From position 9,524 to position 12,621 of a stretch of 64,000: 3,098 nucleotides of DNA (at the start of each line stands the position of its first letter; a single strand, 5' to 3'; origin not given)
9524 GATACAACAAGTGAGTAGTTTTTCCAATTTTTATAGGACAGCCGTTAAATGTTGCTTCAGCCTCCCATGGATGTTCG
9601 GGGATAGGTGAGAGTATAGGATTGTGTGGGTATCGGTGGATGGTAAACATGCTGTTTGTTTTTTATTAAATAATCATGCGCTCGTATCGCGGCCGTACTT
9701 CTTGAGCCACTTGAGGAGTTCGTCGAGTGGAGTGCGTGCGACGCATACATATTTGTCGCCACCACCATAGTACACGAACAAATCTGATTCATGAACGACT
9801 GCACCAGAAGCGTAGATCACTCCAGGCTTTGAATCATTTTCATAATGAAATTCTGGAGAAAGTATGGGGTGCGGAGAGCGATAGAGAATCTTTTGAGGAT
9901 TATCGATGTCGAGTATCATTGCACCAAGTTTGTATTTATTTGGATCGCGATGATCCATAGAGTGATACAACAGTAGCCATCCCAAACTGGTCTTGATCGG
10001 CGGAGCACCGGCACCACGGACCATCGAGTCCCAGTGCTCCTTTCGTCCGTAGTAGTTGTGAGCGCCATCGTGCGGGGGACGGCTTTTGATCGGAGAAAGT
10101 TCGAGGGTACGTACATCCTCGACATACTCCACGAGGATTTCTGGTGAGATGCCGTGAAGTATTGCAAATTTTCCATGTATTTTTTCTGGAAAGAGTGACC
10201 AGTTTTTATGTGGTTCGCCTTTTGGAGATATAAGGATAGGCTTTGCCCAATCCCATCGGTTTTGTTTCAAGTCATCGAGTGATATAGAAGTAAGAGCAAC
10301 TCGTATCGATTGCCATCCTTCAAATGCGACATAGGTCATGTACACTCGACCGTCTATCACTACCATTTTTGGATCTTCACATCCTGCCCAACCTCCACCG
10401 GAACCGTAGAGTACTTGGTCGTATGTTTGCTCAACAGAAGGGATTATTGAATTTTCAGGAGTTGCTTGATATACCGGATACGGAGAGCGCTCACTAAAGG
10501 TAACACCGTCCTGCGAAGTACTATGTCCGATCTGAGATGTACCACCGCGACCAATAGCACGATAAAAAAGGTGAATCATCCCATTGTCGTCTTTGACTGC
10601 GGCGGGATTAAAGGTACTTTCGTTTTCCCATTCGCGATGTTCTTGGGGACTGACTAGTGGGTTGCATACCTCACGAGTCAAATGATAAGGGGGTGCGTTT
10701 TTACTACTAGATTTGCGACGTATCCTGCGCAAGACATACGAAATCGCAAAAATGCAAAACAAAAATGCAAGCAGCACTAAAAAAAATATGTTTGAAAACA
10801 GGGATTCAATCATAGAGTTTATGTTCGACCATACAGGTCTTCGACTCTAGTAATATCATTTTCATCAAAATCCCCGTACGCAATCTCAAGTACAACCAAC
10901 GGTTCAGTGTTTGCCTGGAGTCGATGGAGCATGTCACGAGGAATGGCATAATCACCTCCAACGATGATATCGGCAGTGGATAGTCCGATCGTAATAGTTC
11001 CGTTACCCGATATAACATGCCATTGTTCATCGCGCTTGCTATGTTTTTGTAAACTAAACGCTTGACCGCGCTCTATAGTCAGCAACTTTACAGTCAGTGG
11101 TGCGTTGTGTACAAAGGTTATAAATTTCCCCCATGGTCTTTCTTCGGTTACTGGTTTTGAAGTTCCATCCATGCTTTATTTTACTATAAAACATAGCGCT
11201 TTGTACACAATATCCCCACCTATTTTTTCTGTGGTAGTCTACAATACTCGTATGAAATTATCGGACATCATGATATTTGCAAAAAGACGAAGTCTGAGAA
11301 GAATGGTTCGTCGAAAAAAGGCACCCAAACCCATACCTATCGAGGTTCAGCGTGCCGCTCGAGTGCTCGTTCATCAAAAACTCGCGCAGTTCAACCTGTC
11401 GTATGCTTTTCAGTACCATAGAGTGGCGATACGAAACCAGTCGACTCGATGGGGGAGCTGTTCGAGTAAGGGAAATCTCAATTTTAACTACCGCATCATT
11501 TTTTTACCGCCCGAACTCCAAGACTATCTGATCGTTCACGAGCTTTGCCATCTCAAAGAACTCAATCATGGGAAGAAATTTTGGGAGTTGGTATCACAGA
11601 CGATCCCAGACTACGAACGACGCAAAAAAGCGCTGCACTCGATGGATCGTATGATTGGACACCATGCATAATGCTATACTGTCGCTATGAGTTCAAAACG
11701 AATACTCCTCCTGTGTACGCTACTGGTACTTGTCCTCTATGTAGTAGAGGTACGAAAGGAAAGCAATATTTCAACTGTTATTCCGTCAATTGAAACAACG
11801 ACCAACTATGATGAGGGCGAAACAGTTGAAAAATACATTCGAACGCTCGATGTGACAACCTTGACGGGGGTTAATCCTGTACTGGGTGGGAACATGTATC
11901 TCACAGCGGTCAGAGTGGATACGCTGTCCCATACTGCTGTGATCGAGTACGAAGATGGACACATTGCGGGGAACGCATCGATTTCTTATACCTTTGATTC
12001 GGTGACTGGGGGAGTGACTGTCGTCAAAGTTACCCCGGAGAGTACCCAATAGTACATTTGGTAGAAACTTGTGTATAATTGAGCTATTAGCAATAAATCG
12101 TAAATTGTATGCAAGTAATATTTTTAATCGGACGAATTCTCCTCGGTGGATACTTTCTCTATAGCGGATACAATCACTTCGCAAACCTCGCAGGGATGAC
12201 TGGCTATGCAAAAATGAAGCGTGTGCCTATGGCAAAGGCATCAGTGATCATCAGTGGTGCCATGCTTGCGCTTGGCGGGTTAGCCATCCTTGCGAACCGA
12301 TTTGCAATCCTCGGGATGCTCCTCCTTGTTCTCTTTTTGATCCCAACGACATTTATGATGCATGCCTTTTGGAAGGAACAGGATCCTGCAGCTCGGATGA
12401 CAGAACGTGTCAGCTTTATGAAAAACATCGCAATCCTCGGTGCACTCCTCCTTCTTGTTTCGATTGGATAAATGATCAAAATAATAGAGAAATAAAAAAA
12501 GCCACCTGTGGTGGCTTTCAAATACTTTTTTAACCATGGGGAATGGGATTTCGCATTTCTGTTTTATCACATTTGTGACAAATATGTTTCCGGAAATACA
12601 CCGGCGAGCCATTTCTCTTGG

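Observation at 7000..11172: Compact mannoside-phosphorylase module: three GH130 modules (one membrane-anchored, one tandem-fused), a HAD phosphatase and a PMI-type cupin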

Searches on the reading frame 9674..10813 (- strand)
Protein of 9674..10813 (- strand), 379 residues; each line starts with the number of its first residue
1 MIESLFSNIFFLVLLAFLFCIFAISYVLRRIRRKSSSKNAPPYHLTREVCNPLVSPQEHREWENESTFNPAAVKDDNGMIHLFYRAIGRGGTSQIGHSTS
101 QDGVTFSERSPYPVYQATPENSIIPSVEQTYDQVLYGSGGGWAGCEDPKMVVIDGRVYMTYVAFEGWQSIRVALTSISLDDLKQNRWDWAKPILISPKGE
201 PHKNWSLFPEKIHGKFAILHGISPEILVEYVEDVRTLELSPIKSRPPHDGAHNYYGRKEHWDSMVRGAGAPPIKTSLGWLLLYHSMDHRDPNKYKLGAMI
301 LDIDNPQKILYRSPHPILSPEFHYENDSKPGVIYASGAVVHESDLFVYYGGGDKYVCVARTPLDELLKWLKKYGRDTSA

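Call 3: search_protein_families(library=pfam, proteins=[window:9674-10813:-], max_evalue=0.01)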
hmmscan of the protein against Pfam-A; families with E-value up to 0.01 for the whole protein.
window:9674-10813:- (379 aa): 3 families
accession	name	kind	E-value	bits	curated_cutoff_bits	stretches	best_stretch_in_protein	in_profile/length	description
PF04041.19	Glyco_hydro_130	-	1.5e-33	116.6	26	1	64-371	32-319/320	beta-1,4-mannooligosaccharide phosphorylase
PF13088.12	BNR_2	-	0.00065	19.6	31.4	1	56-111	40-99/277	BNR repeat-like domain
PF01102.23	Glycophorin_A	-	0.007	17.1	30.1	0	8-42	62-96/114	Glycophorin A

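Call 4: search_protein_families(library=ncbifam, proteins=[window:9674-10813:-], max_evalue=0.01)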
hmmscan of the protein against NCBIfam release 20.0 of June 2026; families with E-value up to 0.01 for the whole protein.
window:9674-10813:- (379 aa): 3 families
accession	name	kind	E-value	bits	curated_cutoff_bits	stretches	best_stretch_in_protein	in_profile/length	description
NF052550.1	BManbPhaseBMBP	equivalog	4.2e-57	193.8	450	1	45-365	4-293/296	beta-1,2-mannobiose phosphorylase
NF050092.1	BtaManbiosPhlase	equivalog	1.6e-33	116.1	550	1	144-370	138-350/351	BtaManbiosPhlase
NF058598.1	BetMansidBT3780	equivalog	1.8e-24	86.5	550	1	57-359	52-360/366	beta-1,2-mannosidase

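Call 10: search_solved_structures(query=window:9677-10813:-, max_evalue=0.001, show_alignments=4)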
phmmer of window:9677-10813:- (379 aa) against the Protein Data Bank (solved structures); distinct sequences matched with E-value up to 0.001: 18.
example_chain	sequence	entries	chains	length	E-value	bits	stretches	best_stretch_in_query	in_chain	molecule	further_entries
9fj8_A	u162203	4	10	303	1.8e-45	159.1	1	49-362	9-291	1,2-beta-oligomannan phosphorylase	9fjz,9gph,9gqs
7fip_A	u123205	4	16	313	3.1e-40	141.8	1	40-360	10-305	Beta-1,2-mannobiose phosphorylase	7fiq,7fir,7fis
9erg_A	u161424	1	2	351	2.6e-24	89.4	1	194-370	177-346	Uhgb_MS mannoside synthase from an unknown human gut bacterium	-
9eqq_A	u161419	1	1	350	2.6e-24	89.4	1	194-370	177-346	Uhgb_MS mannoside synthase from an unknown human gut bacterium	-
9erh_A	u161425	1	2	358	2.6e-24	89.4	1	194-370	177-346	Uhgb_MS mannoside synthase from an unknown human gut bacterium in complex with 1,2-beta-ma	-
1vkd_A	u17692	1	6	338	1.8e-22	83.3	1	202-372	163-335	conserved hypothetical protein TM1225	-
4onz_A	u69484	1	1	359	2e-21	79.9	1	58-360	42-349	putative glycoside hydrolase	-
5b0p_A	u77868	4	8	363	4.9e-20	75.3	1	202-370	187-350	Lin0857 protein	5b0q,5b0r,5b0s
5a7v_B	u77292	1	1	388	9.7e-18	67.7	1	56-358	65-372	PUTATIVE GLYCOSIDASE PH117-RELATED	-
5a7v_A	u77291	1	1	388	9.7e-18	67.7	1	56-358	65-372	PUTATIVE GLYCOSIDASE PH117-RELATED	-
5ayd_A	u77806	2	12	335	1.6e-16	63.7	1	141-373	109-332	Beta-1,4-mannooligosaccharide phosphorylase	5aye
3qc2_A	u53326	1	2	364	7.6e-16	61.5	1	52-359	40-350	glycosyl hydrolase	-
3r67_A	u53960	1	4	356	1.2e-15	60.9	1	57-359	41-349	putative Glycosidase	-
3taw_A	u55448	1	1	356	1.2e-15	60.8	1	256-360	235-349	Hypothetical glycoside hydrolase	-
4udk_E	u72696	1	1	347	1.9e-14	56.9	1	140-372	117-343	UHGB_MP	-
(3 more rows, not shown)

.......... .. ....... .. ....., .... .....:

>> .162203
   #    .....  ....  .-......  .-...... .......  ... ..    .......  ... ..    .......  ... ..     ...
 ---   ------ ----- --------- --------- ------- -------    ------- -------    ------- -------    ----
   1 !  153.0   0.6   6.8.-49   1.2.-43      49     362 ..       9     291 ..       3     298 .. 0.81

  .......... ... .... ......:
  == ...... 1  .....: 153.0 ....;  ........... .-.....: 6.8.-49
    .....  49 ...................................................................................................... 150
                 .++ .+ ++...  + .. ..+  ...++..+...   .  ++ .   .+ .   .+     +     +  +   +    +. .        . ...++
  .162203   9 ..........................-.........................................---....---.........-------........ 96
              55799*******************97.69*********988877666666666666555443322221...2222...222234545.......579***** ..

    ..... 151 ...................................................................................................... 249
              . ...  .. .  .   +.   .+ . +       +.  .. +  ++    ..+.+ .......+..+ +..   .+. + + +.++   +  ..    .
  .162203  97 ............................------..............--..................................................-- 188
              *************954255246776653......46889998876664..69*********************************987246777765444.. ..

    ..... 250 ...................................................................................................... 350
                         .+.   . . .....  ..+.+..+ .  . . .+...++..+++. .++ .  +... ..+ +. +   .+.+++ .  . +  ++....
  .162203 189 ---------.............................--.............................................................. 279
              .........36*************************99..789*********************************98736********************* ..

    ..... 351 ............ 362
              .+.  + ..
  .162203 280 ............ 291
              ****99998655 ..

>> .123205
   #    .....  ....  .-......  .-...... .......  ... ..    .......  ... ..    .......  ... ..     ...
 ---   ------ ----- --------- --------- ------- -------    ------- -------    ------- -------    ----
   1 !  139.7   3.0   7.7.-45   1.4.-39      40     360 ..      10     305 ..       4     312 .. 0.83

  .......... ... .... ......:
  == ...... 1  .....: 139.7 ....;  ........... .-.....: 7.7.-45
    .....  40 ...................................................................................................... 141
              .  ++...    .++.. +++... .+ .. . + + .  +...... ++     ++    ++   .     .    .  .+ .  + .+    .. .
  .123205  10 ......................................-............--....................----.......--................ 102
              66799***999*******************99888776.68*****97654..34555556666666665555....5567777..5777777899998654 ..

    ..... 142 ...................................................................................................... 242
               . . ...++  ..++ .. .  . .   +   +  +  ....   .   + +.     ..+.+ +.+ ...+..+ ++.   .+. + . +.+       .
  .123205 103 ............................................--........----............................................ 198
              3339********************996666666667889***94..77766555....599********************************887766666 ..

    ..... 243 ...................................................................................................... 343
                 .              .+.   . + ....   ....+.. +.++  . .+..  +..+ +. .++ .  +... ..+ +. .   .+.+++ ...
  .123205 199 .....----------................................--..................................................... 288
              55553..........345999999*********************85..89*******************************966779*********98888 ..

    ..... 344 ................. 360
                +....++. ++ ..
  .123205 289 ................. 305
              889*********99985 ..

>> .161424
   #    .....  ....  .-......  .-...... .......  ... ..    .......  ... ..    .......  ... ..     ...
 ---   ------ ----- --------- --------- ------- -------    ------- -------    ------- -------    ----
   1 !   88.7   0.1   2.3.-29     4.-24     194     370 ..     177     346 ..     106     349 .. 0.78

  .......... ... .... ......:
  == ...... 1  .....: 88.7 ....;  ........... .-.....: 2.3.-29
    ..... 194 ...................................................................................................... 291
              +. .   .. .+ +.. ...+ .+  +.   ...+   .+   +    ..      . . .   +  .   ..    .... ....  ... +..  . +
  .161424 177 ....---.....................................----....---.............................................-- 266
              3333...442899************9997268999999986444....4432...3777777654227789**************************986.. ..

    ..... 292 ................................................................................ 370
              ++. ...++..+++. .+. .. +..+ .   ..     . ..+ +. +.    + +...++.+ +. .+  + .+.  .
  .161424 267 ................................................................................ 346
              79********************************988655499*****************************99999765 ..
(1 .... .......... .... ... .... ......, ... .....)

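Call 25: search_protein_families(library=ncbifam, proteins=[window:9677-10690:-], max_evalue=0.001)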
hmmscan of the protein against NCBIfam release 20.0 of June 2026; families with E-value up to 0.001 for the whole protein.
window:9677-10690:- (338 aa): 3 families
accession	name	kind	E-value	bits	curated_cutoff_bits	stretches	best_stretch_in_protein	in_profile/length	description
NF052550.1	BManbPhaseBMBP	equivalog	2.5e-57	194.5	450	1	4-324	4-293/296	beta-1,2-mannobiose phosphorylase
NF050092.1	BtaManbiosPhlase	equivalog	1.1e-33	116.6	550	1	103-329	138-350/351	BtaManbiosPhlase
NF058598.1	BetMansidBT3780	equivalog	1.5e-24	86.8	550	1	16-318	52-360/366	beta-1,2-mannosidase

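Call 53: find_homologous_proteins(query=window:9674-10813:-, max_evalue=1e-10)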
Query window:9674-10813:- (379 aa): 3533 proteins with E <= 1e-10 among 5694 candidates; the best 120 are listed.
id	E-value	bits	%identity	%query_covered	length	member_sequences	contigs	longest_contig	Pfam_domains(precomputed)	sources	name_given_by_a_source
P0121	1.4e-264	895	100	100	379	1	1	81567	PF04041.20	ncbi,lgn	-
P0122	4.6e-192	657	72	100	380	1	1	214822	PF04041.20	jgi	jgi:predicted GH43/DUF377 family glycosyl hydrolase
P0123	1.3e-174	599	68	97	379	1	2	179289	PF04041.20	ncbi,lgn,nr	ncbi:MAG TPA: hypothetical protein VG621_02470 [Candidatus Paceibacterota bacterium]|nr:hypothetical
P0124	9.3e-173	593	66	99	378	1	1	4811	PF04041.20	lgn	-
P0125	1.7e-157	543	63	96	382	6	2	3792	PF04041.20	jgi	jgi:predicted GH43/DUF377 family glycosyl hydrolase/cbb3-type cytochrome oxidase subunit 3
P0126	1.5e-142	494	58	97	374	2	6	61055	PF04041.20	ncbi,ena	-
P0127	5.5e-142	492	58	90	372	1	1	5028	PF04041.20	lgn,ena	-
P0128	9.8e-142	491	60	95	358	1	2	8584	PF04041.20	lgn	-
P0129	1.1e-141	491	58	97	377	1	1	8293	PF04041.20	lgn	-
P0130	1.5e-141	490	58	92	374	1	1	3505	PF04041.20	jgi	jgi:predicted GH43/DUF377 family glycosyl hydrolase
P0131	4.5e-141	489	56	98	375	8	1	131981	PF04041.20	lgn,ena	-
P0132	3.5e-140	486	58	94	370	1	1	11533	PF04041.20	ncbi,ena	-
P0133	1.2e-139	484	56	98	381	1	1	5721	PF04041.20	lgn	-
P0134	6.4e-139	482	58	97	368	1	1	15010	PF04041.20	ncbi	-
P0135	6.7e-139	482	55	99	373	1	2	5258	PF04041.20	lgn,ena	-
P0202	4.6e-130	452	52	91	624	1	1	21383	PF04041.20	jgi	jgi:predicted GH43/DUF377 family glycosyl hydrolase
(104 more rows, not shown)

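Call 64: predict_structure(alignment_id=A2)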
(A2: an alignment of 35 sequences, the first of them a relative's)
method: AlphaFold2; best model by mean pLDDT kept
length: 379 residues; sequences in the alignment: 35
mean_pLDDT: 90.4   pTM: 0.87
mean pLDDT of the five models: 90.4, 89.2, 88.2, 86.7, 85.2
residues with pLDDT >= 90: 279; 70-90: 64; 50-70: 34; < 50: 2
segments of 3 or more residues with pLDDT < 50: none
pLDDT, mean of each block of 10 residues (from residue 1): 91 98 93 67 96 94 93 98 93 93 93 81 54 62 84 98 80 96 96 89 94 98 95 93 87 89 95 98 95 95 97 97 90 94 98 94 98 79
secondary structure, 60 per line:
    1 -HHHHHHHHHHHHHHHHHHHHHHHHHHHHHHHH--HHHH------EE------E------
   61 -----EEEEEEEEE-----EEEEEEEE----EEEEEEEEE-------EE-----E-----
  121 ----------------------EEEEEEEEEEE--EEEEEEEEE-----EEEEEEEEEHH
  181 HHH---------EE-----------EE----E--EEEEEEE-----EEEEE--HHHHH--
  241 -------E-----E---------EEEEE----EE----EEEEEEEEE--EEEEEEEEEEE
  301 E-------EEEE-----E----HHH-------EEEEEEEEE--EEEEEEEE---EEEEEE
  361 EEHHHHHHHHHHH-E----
elements in order: H2-33 H36-39 E66-74 E80-87 E92-100 E143-153 E156-164 E170-178 H179-183 E215-221 E227-231 H234-238 E264-268 E279-287 E290-301 E309-312 E333-341 E344-351 E355-362 H363-373

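Call 75: find_encoding_contigs(protein=P0202, flank=6000, max_places=2)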
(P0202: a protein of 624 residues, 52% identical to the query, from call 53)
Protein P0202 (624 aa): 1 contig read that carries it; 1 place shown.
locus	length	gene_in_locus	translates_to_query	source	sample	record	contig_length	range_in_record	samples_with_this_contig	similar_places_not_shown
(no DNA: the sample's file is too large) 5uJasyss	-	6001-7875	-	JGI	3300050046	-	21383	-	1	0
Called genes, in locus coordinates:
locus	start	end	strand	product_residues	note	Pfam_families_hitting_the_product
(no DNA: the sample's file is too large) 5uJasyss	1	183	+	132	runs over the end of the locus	-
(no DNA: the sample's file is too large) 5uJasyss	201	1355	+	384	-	PF01078:Mg_chelatase (faint), PF05496:RuvB_N, PF00004:AAA, PF07728:AAA_5, PF16193:AAA_assoc_2, PF12002:MgsA_C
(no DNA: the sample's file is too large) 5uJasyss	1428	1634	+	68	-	PF11387:DUF2795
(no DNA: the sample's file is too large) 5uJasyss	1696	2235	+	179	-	PF08242:Methyltransf_12 (weak), PF13649:Methyltransf_25 (weak)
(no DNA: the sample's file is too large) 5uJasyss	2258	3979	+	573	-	PF13386:DsbD_2 (weak), PF00578:AhpC-TSA, PF08534:Redoxin, PF13905:Thioredoxin_8, PF17991:Thioredoxin_10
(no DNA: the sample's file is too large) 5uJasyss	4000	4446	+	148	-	PF06210:DUF1003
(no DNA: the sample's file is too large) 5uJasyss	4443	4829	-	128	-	-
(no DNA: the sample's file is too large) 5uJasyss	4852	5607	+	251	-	PF08282:Hydrolase_3, PF03332:PMM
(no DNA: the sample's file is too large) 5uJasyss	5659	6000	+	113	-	PF01050:MannoseP_isomer, PF07883:Cupin_2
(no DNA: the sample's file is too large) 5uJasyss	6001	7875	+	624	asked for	PF04041:Glyco_hydro_130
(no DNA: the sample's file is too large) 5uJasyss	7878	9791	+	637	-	PF04041:Glyco_hydro_130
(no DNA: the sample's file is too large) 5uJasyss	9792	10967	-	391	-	PF07690:MFS_1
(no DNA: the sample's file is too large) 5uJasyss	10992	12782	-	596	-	PF00753:Lactamase_B, PF12706:Lactamase_B_2, PF22505:RNase_J_b_CASP, PF17770:RNase_J_C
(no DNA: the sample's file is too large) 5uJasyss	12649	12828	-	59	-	-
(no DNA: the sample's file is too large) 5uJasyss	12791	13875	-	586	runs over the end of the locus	PF00496:SBP_bac_5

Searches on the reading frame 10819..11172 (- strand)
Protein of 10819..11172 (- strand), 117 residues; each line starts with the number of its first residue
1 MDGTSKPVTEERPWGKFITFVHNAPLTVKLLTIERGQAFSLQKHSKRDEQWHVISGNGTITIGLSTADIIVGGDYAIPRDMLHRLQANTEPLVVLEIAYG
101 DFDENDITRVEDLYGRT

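Call 3: search_protein_families(library=pfam, proteins=[window:10819-11172:-], max_evalue=0.01)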
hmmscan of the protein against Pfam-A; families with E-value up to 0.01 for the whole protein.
window:10819-11172:- (117 aa): 2 families
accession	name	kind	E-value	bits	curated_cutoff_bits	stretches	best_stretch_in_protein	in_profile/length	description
PF01050.24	MannoseP_isomer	-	9.9e-17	61.6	23.6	1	11-112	13-116/116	Mannose-6-phosphate isomerase C-terminal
PF07883.17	Cupin_2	-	9.2e-05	22.5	27.2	1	30-97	2-69/70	Cupin domain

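Call 4: search_protein_families(library=ncbifam, proteins=[window:10819-11172:-], max_evalue=0.01)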
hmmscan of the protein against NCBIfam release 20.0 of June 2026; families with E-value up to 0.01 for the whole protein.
window:10819-11172:- (117 aa): 3 families
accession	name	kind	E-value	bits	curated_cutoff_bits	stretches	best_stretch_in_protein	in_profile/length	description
TIGR01479.1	GMP_PMI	equivalog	4.8e-16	58.6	372.95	1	12-116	361-467/467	mannose-1-phosphate guanylyltransferase/mannose-6-phosphate isomerase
NF012004.0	PRK15460.1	equivalog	2.2e-11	43.1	859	1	12-116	371-477/478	mannose-1-phosphate guanyltransferase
TIGR04366.1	cupin_WbuC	subfamily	0.0038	17.1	42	0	40-106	48-123/132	WbuC family cupin fold metalloprotein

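Call 7: search_solved_structures(query=window:10819-11172:-, max_evalue=0.01, show_alignments=2)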
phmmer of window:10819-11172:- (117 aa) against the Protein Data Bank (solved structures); distinct sequences matched with E-value up to 0.01: 0.

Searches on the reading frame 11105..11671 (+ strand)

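Call 3: search_protein_families(library=pfam, proteins=[window:11105-11671:+], max_evalue=0.01)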
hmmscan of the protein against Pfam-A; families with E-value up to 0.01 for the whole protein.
window:11105-11671:+ (188 aa): 2 families
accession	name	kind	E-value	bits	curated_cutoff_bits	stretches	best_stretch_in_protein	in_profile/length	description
PF01863.23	YgjP-like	-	3.6e-35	122.3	26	1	82-179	109-206/207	YgjP-like, metallopeptidase domain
PF08325.16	WLM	-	0.0019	18.8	26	1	143-172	87-116/190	WLM domain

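Call 4: search_protein_families(library=ncbifam, proteins=[window:11105-11671:+], max_evalue=0.01)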
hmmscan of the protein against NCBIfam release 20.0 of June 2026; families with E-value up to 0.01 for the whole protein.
window:11105-11671:+ (188 aa): 0 families

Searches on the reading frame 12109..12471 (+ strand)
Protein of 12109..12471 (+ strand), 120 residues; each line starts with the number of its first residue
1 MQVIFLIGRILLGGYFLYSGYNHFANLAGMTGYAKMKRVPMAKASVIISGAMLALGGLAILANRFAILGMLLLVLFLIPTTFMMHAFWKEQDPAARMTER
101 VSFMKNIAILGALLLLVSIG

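Call 3: search_protein_families(library=pfam, proteins=[window:12109-12471:+], max_evalue=0.01)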
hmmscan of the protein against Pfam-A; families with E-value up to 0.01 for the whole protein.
window:12109-12471:+ (120 aa): 5 families
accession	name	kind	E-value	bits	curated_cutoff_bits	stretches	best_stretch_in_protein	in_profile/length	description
PF07681.17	DoxX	-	2.6e-10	41.2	23.6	1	5-86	2-85/85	DoxX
PF05514.17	HR_lesion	-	1.4e-07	32.2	22.6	1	51-118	71-137/138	HR-like lesion-inducing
PF02077.20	SURF4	-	0.00053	20.1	27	1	68-120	201-254/267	SURF4 family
PF07291.16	MauE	-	0.00067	20.4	27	1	1-90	1-96/128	Methylamine utilisation protein MauE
PF01040.23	UbiA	-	0.0024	17.6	34.2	1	10-92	82-169/250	UbiA prenyltransferase family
